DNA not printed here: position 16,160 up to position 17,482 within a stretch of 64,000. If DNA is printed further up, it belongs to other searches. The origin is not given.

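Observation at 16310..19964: Four-gene same-strand locus: Dam-class MTase, putative REase, tandem-repeat coiled-coil protein and Mrr-like nuclease-fold protein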

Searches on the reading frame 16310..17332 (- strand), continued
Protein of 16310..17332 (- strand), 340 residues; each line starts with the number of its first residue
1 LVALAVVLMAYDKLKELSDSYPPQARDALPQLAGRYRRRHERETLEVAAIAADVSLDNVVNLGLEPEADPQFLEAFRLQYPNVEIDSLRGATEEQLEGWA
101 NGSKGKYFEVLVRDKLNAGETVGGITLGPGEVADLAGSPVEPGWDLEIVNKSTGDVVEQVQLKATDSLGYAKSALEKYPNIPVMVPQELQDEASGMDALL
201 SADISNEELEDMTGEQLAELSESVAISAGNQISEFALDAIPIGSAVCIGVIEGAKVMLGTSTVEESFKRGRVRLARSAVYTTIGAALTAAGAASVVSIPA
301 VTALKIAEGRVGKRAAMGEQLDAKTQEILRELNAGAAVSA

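Call 56: find_encoding_contigs(protein=P0487, flank=10000, max_places=2)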
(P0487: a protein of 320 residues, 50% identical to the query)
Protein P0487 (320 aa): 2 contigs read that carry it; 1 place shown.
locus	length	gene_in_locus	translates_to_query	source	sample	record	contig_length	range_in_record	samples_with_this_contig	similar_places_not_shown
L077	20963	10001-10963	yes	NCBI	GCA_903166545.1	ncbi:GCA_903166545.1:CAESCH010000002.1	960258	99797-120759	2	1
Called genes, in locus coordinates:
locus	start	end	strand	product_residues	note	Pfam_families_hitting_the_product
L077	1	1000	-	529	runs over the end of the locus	-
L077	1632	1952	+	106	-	-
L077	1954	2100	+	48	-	PF04471:Mrr_cat, PF22722:NA-iREase1 (weak)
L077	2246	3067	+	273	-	PF20214:DUF6574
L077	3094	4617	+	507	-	PF13240:Zn_Ribbon_1 (weak), PF22813:TcaA_2nd, PF22820:TcaA_3rd_4th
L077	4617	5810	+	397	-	PF00933:Glyco_hydro_3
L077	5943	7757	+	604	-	PF13240:Zn_Ribbon_1 (weak), PF22813:TcaA_2nd, PF22820:TcaA_3rd_4th, PF25155:NTF2_YvbJ, PF22819:TcaA_5th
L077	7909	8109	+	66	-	-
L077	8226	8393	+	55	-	-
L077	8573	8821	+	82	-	-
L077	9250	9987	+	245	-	-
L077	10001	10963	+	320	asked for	-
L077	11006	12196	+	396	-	PF01926:MMR_HSR1, PF02421:FeoB_N (weak), PF00350:Dynamin_N (weak)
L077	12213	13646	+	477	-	PF00350:Dynamin_N (faint), PF01926:MMR_HSR1, PF04548:AIG1, PF08238:Sel1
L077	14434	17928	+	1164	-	PF04616:Glyco_hydro_43, PF07532:Big_4 (weak), PF02494:HYR (faint), PF22888:FIMAH (weak)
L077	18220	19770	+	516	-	PF05598:DUF772, PF01609:DDE_Tnp_1, PF13751:DDE_Tnp_1_6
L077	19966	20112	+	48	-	-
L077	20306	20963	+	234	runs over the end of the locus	PF00702:Hydrolase, PF13419:HAD_2, PF13242:Hydrolase_like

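Call 59: search_protein_families(library=padloc, alignment_id=A1, max_evalue=0.001)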
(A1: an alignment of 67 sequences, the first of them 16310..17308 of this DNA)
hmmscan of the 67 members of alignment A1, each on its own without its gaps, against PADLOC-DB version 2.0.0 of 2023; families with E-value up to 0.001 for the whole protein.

A. member 1, window:16310-17308:- (332 aa): 2 families
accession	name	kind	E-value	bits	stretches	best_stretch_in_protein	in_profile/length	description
PDLC04784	PDC-M72B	-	5.9e-12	44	1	139-229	77-167/193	-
PDLC04785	PDC-M72B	-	9.1e-08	30.3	1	127-210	67-147/168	-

B. families by the number of members that match (of 67 scanned): 2 families
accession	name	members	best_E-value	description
PDLC04784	PDC-M72B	66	3.7e-24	-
PDLC04785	PDC-M72B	64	5.7e-20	-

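Call 68: search_dna_similar(query=window:16310-17308:-, collection=plasmids, mode=protein, max_evalue=0.001, max_rows=25)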
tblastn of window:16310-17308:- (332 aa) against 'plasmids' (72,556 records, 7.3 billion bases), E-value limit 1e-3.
Records with a match: 1; places in all: 1; records where one place covers at least 80% of the query: 0.
Best place of each record, by identity: <60% 1.
By first word of the organism name: Yoonia 1.
By predicted mobility (MOB-suite, as given by PLSDB): non-mobilizable 1.
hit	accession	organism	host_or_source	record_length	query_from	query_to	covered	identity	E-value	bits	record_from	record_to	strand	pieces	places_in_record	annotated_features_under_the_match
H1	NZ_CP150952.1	Yoonia sp. BS5-3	cell culture,Marine algae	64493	86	212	38%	33.9%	1e-5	55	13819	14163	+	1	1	hypothetical protein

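Call 69: search_dna_similar(query=window:16310-17308:-, collection=phages, mode=protein, max_evalue=0.001, max_rows=25)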
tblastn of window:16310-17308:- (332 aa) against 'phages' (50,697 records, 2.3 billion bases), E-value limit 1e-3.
No match.

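Call 70: get_annotated_region(hit=H1, flank=9000)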
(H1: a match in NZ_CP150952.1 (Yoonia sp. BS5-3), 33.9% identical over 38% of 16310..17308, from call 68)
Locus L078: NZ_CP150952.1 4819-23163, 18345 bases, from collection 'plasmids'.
description: Yoonia sp. BS5-3 plasmid pBS5-3-1, complete sequence
organism: Yoonia sp. BS5-3 (NCBI taxid 3137369)
taxonomy: Bacteria; Pseudomonadota; Alphaproteobacteria; Rhodobacterales; Paracoccaceae; Yoonia; Yoonia sp. BS5-3
host: -; source: cell culture,Marine algae; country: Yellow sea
typing (MOB-suite, as given by PLSDB): non-mobilizable
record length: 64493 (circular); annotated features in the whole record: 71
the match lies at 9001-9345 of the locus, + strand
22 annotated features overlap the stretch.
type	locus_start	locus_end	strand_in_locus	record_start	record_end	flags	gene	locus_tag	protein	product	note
CDS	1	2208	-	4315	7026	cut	-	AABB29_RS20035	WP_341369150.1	relaxase/mobilization nuclease domain-containing protein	-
CDS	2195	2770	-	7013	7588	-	-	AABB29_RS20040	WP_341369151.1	transposase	-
CDS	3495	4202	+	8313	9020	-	-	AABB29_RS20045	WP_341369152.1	ParA family protein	-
CDS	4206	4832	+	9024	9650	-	-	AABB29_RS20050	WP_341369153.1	hypothetical protein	-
CDS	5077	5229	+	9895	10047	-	-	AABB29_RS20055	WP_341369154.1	hypothetical protein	-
CDS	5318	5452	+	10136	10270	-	-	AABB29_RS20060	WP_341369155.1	hypothetical protein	-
CDS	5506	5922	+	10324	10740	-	-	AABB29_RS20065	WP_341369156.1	hypothetical protein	-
CDS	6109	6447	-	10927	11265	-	-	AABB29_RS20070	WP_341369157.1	hypothetical protein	-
CDS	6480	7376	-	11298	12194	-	-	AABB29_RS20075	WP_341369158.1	zincin-like metallopeptidase domain-containing protein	-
CDS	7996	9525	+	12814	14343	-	-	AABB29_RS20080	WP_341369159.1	hypothetical protein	-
CDS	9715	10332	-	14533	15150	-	-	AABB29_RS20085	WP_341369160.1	hypothetical protein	-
CDS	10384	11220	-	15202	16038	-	-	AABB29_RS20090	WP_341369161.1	GIY-YIG nuclease family protein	-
CDS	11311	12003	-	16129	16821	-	-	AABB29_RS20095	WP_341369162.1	competence protein CoiA family protein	-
CDS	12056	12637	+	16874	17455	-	-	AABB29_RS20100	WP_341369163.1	hypothetical protein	-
CDS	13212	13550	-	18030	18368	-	-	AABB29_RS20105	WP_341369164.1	hypothetical protein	-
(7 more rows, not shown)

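Call 73: search_protein_families(library=pfam, proteins=[L078:7996-9522:+, L074:5264-7639:+, L074:7700-9247:+, L075:8323-9522:+, L077:11006-12193:+, L077:12213-13643:+, L003:5755-6156:-, L003:9015-10394:-], max_evalue=0.001)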
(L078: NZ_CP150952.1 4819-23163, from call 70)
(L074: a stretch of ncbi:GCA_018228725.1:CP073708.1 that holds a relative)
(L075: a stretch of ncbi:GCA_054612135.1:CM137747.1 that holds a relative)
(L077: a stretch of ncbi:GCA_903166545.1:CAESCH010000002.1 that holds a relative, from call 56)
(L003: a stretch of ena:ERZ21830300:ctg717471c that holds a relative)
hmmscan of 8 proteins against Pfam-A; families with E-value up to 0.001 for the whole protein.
L078:7996-9522:+ (509 aa): 0 families

L074:5264-7639:+ (792 aa): 2 families
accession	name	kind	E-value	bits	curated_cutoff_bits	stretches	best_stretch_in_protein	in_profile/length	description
PF20720.3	nSTAND3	-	0.00022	21.4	27.2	0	412-445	9-42/155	Novel STAND NTPase 3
PF13191.12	AAA_16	-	0.00037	21.5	32.6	0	419-518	23-141/167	AAA ATPase domain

L074:7700-9247:+ (516 aa): 2 families
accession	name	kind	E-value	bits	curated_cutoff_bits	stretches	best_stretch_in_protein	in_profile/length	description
PF09823.15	DUF2357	-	1.3e-37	129.9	23.3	1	46-302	2-251/251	Domain of unknown function (DUF2357)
PF04411.18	PDDEXK_7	-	1.3e-16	61.5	22.1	1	329-467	1-163/164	PD-(D/E)XK nuclease superfamily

L075:8323-9522:+ (400 aa): 1 family
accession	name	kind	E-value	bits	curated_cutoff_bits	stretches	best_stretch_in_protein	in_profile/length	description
PF09651.16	Cas_APE2256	-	6.5e-11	42.7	24.8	1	67-200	1-135/136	CRISPR-associated protein (Cas_APE2256)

L077:11006-12193:+ (396 aa): 6 families
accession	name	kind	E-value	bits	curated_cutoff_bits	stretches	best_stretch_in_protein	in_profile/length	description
PF01926.29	MMR_HSR1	-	8.6e-18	64.9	21.9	1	46-164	1-113/113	50S ribosome-binding GTPase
PF00350.29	Dynamin_N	-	6.1e-14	52.8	27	2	90-164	99-167/168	Dynamin family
PF02421.24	FeoB_N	-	4e-06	26.9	27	1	47-169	3-119/156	Ferrous iron transport protein B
PF03193.22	RsgA_GTPase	-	2.6e-05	24.6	30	1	36-104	99-170/174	RsgA GTPase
PF04670.18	Gtr1_RagA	-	0.00018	21.4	22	1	50-170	5-126/232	Gtr1/RagA G protein conserved region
PF04548.22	AIG1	-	0.00029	20.7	27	1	47-131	3-92/212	AIG1 family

L077:12213-13643:+ (477 aa): 7 families
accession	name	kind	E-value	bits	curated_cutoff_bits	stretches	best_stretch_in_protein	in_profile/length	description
PF08238.18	Sel1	-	5.1e-56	185.5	30.7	6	251-284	3-36/36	Sel1 repeat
PF01926.29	MMR_HSR1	-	4.8e-12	46.4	21.9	1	44-145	1-98/113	50S ribosome-binding GTPase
PF04548.22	AIG1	-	3.3e-11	43.3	27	1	44-159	2-121/212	AIG1 family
PF00350.29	Dynamin_N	-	6.3e-10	39.8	27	1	89-140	98-145/168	Dynamin family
PF03193.22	RsgA_GTPase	-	7.2e-05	23.1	30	1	24-77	88-141/174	RsgA GTPase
PF02421.24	FeoB_N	-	0.00044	20.2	27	1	44-168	2-119/156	Ferrous iron transport protein B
PF05049.19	IIGP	-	0.00079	19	24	0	43-112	36-106/375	Interferon-inducible GTPase (IIGP)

L003:5755-6156:- (133 aa): 0 families

L003:9015-10394:- (459 aa): 1 family
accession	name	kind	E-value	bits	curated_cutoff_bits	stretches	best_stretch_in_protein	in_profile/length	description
PF01936.24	NYN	-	4e-31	108.9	24.2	1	13-160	1-144/145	NYN domain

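Call 78: find_encoding_contigs(protein=P0432, flank=10000, max_places=1)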
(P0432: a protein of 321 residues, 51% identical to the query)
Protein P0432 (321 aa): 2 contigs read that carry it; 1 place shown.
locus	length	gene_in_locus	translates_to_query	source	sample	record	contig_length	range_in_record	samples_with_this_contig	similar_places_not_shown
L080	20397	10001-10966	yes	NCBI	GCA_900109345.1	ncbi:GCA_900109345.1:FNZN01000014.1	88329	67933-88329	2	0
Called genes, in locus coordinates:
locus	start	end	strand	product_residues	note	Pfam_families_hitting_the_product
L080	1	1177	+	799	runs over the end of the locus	PF13620:CarboxypepD_reg, PF13715:CarbopepD_reg_2, PF17210:SdrD_B (weak), PF22904:NOMO1-like_2nd (faint), PF00593:TonB_dep_Rec_b-barrel, PF14905:OMP_b-brl_3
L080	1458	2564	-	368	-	PF00930:DPPIV_N (faint), PF26549:Tricorn_N, PF07676:PD40, PF26550:Tricorn_2nd (weak), PF07676:PD40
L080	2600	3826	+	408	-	PF04389:Peptidase_M28, PF13180:PDZ_2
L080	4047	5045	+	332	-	PF01207:Dus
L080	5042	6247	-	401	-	PF12704:MacB_PCD (weak), PF02687:FtsX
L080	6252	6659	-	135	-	PF02033:RBFA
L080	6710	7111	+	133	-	PF00903:Glyoxalase, PF13468:Glyoxalase_3, PF13669:Glyoxalase_4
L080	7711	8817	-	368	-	-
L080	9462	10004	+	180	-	-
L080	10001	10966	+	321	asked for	-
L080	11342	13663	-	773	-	PF09823:DUF2357, PF04411:PDDEXK_7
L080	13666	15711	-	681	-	-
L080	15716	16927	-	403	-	PF00145:DNA_methylase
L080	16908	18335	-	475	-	-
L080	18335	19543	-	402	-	PF00145:DNA_methylase, PF09445:Methyltransf_15 (weak)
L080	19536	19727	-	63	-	PF12844:HTH_19 (weak), PF01381:HTH_3, PF13443:HTH_26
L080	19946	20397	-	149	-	PF13683:rve_3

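Call 79: find_encoding_contigs(protein=P0459, flank=10000, max_places=1)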
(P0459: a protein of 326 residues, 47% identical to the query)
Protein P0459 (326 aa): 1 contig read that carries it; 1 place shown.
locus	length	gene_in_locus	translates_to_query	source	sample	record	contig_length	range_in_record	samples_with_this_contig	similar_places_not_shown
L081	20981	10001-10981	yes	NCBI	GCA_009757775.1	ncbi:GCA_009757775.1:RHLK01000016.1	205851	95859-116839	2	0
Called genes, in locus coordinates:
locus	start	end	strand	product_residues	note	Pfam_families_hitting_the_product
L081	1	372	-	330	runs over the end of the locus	PF00892:EamA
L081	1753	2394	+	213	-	PF12388:Peptidase_M57 (weak)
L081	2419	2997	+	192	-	-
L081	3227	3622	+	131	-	-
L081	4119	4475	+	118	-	-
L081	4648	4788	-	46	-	-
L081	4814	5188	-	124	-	-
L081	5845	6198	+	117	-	-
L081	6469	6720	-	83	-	PF08863:YolD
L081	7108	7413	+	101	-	-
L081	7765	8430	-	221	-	PF00929:RNase_T, PF16473:Rv2179c-like (weak)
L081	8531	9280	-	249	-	PF23023:Anti-Pycsar_Apyc1, PF00753:Lactamase_B, PF12706:Lactamase_B_2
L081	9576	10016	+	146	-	-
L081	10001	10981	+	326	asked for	-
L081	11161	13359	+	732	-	PF13489:Methyltransf_23 (weak), PF08241:Methyltransf_11 (weak), PF08242:Methyltransf_12, PF13649:Methyltransf_25 (weak), PF13847:Methyltransf_31 (weak)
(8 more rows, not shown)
